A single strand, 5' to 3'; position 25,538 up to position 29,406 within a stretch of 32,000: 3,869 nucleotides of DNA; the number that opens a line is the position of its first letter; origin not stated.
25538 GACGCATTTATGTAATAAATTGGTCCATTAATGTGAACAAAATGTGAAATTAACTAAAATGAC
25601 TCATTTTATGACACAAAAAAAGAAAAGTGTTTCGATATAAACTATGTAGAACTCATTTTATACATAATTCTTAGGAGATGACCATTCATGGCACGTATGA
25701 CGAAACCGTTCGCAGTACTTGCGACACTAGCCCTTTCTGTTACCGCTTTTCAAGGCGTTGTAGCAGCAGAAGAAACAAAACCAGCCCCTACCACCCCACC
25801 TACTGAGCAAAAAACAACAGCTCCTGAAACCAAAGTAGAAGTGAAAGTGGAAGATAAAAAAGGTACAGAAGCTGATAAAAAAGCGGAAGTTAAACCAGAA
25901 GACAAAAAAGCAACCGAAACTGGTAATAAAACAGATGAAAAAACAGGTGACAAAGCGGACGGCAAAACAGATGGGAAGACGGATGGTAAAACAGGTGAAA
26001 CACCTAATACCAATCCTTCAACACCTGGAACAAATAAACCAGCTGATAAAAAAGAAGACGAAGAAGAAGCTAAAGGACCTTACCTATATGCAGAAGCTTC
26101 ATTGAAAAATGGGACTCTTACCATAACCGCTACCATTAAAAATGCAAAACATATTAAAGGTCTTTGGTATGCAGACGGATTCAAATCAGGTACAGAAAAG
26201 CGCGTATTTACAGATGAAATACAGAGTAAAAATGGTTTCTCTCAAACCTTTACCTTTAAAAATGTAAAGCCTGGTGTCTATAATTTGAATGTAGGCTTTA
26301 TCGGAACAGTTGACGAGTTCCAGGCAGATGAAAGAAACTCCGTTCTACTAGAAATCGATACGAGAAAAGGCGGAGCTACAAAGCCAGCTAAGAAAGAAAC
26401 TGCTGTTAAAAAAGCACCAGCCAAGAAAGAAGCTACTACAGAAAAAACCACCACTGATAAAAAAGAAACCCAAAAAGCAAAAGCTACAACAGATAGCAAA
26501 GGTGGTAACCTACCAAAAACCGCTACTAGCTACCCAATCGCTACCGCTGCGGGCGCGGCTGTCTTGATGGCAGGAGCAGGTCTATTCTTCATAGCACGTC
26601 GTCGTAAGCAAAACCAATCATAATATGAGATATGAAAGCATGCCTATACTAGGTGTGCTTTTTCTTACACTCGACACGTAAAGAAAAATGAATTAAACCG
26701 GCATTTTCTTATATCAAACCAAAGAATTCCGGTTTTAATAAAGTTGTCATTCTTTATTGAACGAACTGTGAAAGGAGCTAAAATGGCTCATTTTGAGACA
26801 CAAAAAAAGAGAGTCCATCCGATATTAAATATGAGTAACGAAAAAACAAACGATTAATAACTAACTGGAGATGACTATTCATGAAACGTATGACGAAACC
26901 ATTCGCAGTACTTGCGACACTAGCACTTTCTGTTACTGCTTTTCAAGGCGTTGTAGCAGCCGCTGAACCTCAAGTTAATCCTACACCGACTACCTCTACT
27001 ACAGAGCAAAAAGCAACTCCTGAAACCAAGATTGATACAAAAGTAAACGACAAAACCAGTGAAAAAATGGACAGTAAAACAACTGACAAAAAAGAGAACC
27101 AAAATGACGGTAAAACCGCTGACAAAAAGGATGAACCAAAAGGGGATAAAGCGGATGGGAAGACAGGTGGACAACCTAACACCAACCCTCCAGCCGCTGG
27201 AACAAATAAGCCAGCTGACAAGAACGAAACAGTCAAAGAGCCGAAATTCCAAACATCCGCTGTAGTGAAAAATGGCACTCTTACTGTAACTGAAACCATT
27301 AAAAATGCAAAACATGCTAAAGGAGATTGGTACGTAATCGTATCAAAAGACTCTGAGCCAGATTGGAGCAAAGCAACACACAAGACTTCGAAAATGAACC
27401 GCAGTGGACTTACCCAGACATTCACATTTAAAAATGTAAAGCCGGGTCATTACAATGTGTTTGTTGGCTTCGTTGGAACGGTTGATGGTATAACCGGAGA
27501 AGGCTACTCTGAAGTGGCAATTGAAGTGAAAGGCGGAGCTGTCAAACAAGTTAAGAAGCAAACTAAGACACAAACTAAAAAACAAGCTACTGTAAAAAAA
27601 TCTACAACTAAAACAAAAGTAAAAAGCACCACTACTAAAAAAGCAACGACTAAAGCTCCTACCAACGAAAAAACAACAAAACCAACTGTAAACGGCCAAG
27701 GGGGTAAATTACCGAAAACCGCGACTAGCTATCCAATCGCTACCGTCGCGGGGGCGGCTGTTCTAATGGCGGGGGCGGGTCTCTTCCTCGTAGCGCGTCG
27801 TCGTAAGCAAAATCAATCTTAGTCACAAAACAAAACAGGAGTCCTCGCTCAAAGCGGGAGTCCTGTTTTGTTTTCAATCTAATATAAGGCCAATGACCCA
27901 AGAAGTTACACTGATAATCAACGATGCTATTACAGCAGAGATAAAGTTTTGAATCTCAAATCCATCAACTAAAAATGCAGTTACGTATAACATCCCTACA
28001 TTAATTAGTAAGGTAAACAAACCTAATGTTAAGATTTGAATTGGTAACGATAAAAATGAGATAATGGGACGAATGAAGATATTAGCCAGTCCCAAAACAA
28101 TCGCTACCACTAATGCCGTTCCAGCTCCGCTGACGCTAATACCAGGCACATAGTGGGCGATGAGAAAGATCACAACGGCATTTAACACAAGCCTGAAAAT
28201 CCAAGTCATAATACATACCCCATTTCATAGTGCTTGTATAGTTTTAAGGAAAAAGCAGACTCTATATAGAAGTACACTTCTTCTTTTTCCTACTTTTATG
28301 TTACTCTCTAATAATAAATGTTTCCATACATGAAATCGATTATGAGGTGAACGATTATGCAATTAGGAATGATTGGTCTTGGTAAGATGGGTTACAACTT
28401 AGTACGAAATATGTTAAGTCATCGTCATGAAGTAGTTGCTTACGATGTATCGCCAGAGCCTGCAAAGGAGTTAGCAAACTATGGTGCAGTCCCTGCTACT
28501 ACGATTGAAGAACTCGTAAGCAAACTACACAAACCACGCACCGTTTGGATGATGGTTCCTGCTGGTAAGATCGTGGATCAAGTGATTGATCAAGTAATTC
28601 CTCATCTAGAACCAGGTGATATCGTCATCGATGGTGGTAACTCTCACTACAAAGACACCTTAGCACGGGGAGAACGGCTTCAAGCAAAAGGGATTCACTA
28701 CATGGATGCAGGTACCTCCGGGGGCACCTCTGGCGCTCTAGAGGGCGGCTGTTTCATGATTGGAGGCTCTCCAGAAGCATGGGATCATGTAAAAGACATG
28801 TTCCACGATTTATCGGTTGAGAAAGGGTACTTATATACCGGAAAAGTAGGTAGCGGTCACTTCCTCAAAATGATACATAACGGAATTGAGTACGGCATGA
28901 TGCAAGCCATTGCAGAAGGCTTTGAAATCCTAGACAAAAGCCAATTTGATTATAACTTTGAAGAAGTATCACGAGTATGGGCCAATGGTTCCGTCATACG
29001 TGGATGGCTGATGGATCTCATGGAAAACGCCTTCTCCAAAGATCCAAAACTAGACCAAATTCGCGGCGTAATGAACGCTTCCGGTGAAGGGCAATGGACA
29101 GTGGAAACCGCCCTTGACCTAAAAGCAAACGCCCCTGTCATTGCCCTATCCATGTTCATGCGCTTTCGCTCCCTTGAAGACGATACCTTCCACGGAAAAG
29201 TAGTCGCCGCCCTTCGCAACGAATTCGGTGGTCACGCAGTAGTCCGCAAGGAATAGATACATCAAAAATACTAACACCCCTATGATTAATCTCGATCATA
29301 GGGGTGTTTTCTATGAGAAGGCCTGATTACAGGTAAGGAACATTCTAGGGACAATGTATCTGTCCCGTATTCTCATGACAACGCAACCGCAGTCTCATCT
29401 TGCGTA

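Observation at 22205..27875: Class-D-like sortase nested in an array of four paralogous LPKT(A/S)-anchored surface proteins of unrecognised family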

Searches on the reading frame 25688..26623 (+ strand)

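Call 3: search_protein_families(library=pfam, proteins=[window:25688-26623:+], max_evalue=0.1)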
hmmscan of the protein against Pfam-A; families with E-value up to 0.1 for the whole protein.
window:25688-26623:+ (311 aa): 2 families
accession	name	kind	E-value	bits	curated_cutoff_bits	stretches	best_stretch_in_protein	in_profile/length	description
PF00746.26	Gram_pos_anchor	-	2.6e-07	30.9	20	1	269-308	3-42/43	LPXTG cell wall anchor motif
PF09534.15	Trp_oprn_chp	-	0.022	15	29.6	1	258-308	94-144/180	Tryptophan-associated transmembrane protein (Trp_oprn_chp)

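Call 4: search_protein_families(library=ncbifam, proteins=[window:25688-26623:+], max_evalue=0.1)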
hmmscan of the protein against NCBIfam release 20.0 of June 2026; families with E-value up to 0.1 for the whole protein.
window:25688-26623:+ (311 aa): 12 families
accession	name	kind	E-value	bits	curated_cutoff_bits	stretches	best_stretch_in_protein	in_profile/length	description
NF058670.1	sorting_LPXTATN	domain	4.3e-07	30.1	32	1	275-306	1-32/32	LPxTATN C-terminal sorting signal domain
TIGR01167.1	LPXTG_anchor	domain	3.5e-05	24.3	15.9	1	275-307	2-34/34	LPXTG cell wall anchor domain-containing protein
TIGR04383.1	acidic_w_LPXTA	equivalog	0.00016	21.1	50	1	250-304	265-319/320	processed acidic surface protein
NF041527.1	SCO1860_LAETG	equivalog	0.0013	17.9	200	1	229-306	233-306/306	SCO1860 family LAETG-anchored protein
NF053819.1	EF0750_LPXTG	subfamily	0.0014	19.2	47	1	247-305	45-104/105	EF2685/EF0750 family sortase-dependent surface protein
NF058582.1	Microco_LAVTG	domain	0.0051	16.9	27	1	284-306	12-34/34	LAVTG motif-containing sortase-dependent surface protein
NF040549.1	Nt5e_LPXTG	exception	0.0061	14.8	1050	0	230-304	656-729/731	cell surface ecto-5'-nucleotidase Nt5e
NF058571.1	GVDTG_CTERM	domain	0.0076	16.5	29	1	280-306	19-44/44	GVDTG sorting domain-containing protein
TIGR03788.1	marine_srt_targ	equivalog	0.0097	14.4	551.65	1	247-305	570-629/629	marine proteobacterial sortase target protein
NF041528.1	strep_LAETG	domain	0.01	15.6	30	1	286-306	15-35/35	LAETG motif-containing sortase-dependent surface protein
NF043060.1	MAP_0585_fam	equivalog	0.027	14.5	170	1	8-123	7-125/319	MAP_0585 family protein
NF038119.1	PEP_CTERM_MHFG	equivalog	0.06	13.7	100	1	231-307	181-259/260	MHFG family PEP-CTERM protein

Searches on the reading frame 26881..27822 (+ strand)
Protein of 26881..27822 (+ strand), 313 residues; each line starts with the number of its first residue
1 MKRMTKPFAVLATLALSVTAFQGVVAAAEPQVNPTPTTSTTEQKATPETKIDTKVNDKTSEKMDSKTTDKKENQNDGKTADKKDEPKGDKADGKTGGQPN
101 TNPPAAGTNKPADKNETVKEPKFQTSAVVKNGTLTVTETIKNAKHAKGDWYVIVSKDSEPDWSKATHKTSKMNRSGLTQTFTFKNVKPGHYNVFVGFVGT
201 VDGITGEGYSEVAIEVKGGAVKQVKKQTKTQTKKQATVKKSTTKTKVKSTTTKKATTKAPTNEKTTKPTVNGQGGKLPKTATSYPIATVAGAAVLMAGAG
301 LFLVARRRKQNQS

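Call 3: search_protein_families(library=pfam, proteins=[window:26881-27822:+], max_evalue=0.1)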
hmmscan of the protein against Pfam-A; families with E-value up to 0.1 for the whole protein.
window:26881-27822:+ (313 aa): 3 families
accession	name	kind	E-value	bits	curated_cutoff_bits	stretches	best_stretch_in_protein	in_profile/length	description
PF00746.26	Gram_pos_anchor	-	9.6e-08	32.3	20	1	270-310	2-42/43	LPXTG cell wall anchor motif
PF09912.14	DUF2141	-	0.013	15.9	24.4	1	139-195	2-60/112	Uncharacterized protein conserved in bacteria (DUF2141)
PF09534.15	Trp_oprn_chp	-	0.064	13.5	29.6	0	252-310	117-144/180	Tryptophan-associated transmembrane protein (Trp_oprn_chp)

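Call 4: search_protein_families(library=ncbifam, proteins=[window:26881-27822:+], max_evalue=0.1)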
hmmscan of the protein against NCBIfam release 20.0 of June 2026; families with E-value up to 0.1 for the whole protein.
window:26881-27822:+ (313 aa): 11 families
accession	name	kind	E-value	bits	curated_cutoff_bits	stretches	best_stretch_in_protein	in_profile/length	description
NF058670.1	sorting_LPXTATN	domain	1.4e-06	28.5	32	1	277-308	1-32/32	LPxTATN C-terminal sorting signal domain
TIGR01167.1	LPXTG_anchor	domain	2.2e-05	24.9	15.9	1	276-309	1-34/34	LPXTG cell wall anchor domain-containing protein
TIGR04383.1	acidic_w_LPXTA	equivalog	0.00013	21.4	50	1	249-306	264-317/320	processed acidic surface protein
NF049901.1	EndglycodaseB1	equivalog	0.00036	19.3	900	1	200-308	457-559/559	endo-beta-N-acetylglucosaminidase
NF058582.1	Microco_LAVTG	domain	0.0022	18.1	27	1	288-308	13-33/34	LAVTG motif-containing sortase-dependent surface protein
TIGR02102.1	pullulan_Gpos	equivalog_domain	0.0046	14.8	1042.25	1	222-309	1024-1112/1113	pullulanase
NF053819.1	EF0750_LPXTG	subfamily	0.0088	16.5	47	1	227-307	27-104/105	EF2685/EF0750 family sortase-dependent surface protein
NF058571.1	GVDTG_CTERM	domain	0.033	14.5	29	1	281-308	18-44/44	GVDTG sorting domain-containing protein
NF047351.1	lipase_YSIRK_Sa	exception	0.041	12.2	650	1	39-268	105-315/704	YSIRK-targeted triacylglycerol lipase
NF051874.1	PVV_CTERM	equivalog_domain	0.043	13.6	27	1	287-308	10-31/38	PVV-CTERM domain-containing choice-of-anchor G protein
NF038119.1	PEP_CTERM_MHFG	equivalog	0.057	13.7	100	1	224-309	171-259/260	MHFG family PEP-CTERM protein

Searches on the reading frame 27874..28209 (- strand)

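Call 3: search_protein_families(library=pfam, proteins=[window:27874-28209:-], max_evalue=0.1)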
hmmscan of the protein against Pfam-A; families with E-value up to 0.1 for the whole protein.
window:27874-28209:- (111 aa): 1 family
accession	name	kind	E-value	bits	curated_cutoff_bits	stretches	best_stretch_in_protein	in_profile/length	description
PF04020.18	Phage_holin_4_2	-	3.6e-31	108.3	28.8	1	1-105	1-105/105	Mycobacterial 4 TMS phage holin, superfamily IV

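Call 4: search_protein_families(library=ncbifam, proteins=[window:27874-28209:-], max_evalue=0.1)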
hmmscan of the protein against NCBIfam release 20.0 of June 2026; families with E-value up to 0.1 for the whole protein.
window:27874-28209:- (111 aa): 0 families

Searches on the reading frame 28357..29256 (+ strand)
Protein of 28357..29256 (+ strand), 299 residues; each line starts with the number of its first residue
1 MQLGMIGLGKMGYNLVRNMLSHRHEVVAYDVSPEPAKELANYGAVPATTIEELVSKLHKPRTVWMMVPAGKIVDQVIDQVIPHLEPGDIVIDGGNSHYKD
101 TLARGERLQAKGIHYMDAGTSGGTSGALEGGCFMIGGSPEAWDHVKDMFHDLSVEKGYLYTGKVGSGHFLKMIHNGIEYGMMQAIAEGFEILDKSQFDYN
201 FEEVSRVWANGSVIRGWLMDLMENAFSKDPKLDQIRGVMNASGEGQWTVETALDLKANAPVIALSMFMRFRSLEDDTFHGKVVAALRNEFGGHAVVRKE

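Call 3: search_protein_families(library=pfam, proteins=[window:28357-29256:+], max_evalue=0.1)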
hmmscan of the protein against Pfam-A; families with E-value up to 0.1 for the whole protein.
window:28357-29256:+ (299 aa): 8 families
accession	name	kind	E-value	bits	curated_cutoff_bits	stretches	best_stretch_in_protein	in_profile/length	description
PF03446.21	NAD_binding_2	-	1.1e-46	159.2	21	1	3-153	2-153/161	NAD binding domain of 6-phosphogluconate dehydrogenase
PF00393.24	6PGD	-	1.7e-22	80.6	27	1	167-275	1-116/290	6-phosphogluconate dehydrogenase, C-terminal domain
PF03807.23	F420_oxidored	-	4.5e-05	24.4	21.6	1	3-93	2-91/94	NADP oxidoreductase coenzyme F420-dependent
PF02826.25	2-Hacid_dh_C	-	0.00058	19.7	25.1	1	2-91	38-124/178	D-isomer specific 2-hydroxyacid dehydrogenase, NAD binding domain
PF01408.29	GFO_IDH_MocA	-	0.0028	18.8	24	1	2-74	2-77/120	Oxidoreductase family, NAD-binding Rossmann fold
PF02254.24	TrkA_N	-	0.0058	17.4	23.8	1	6-45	4-42/116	TrkA-N domain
PF02153.23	PDH_N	-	0.048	13.6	26.5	1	23-94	11-79/154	Prephenate dehydrogenase, nucleotide-binding domain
PF02737.24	3HCDH_N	-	0.065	13.6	22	1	3-41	2-40/180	3-hydroxyacyl-CoA dehydrogenase, NAD binding domain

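Call 4: search_protein_families(library=ncbifam, proteins=[window:28357-29256:+], max_evalue=0.1)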
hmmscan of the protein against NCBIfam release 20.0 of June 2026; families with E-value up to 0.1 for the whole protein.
window:28357-29256:+ (299 aa): 19 families
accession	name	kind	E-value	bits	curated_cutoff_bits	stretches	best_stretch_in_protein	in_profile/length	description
NF007161.0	PRK09599.1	subfamily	2.2e-132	440.9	271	1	1-298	1-301/302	NADP-dependent phosphogluconate dehydrogenase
TIGR00872.1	gnd_rel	equivalog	9e-129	429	297.2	1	1-298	1-298/299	phosphogluconate dehydrogenase (NAD(+)-dependent, decarboxylating)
NF006765.0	PRK09287.1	equivalog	7.7e-76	255.9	413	1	2-274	5-293/476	NADP-dependent phosphogluconate dehydrogenase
TIGR00873.1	gnd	equivalog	4.1e-70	236.9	426.7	1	2-272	1-286/467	decarboxylating NADP(+)-dependent phosphogluconate dehydrogenase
NF008592.0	PRK11559.1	equivalog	7.3e-25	87.9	397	1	1-260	3-257/296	2-hydroxy-3-oxopropionate reductase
TIGR01692.1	HIBADH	equivalog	8.3e-24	84.4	291.6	1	6-199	2-194/288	3-hydroxyisobutyrate dehydrogenase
TIGR01505.1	tartro_sem_red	equivalog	7.4e-22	77.9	340.75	1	3-200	2-198/291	2-hydroxy-3-oxopropionate reductase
NF043037.1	ThreonDh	equivalog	5.4e-18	65.4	350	1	2-177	4-179/297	L-threonate dehydrogenase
NF012005.0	PRK15461.1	equivalog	5.6e-17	61.9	348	1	3-180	4-180/298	sulfolactaldehyde 3-reductase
NF011633.0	PRK15059.1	equivalog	3.8e-11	42.7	451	1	1-187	1-185/292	2-hydroxy-3-oxopropionate reductase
NF006409.0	PRK08655.1-3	equivalog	4.8e-05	23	310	1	5-92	5-89/290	prephenate dehydrogenase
NF005694.0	PRK07502.1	equivalog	0.0008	18.7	409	1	3-98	9-104/310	prephenate/arogenate dehydrogenase family protein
NF005650.0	PRK07417.1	equivalog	0.0024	17.2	290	1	1-95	2-93/281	prephenate/arogenate dehydrogenase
TIGR01327.1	PGDH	equivalog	0.015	14.1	454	1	2-55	140-192/525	phosphoglycerate dehydrogenase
NF006307.0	PRK08507.1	equivalog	0.021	14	295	1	1-97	1-94/275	prephenate dehydrogenase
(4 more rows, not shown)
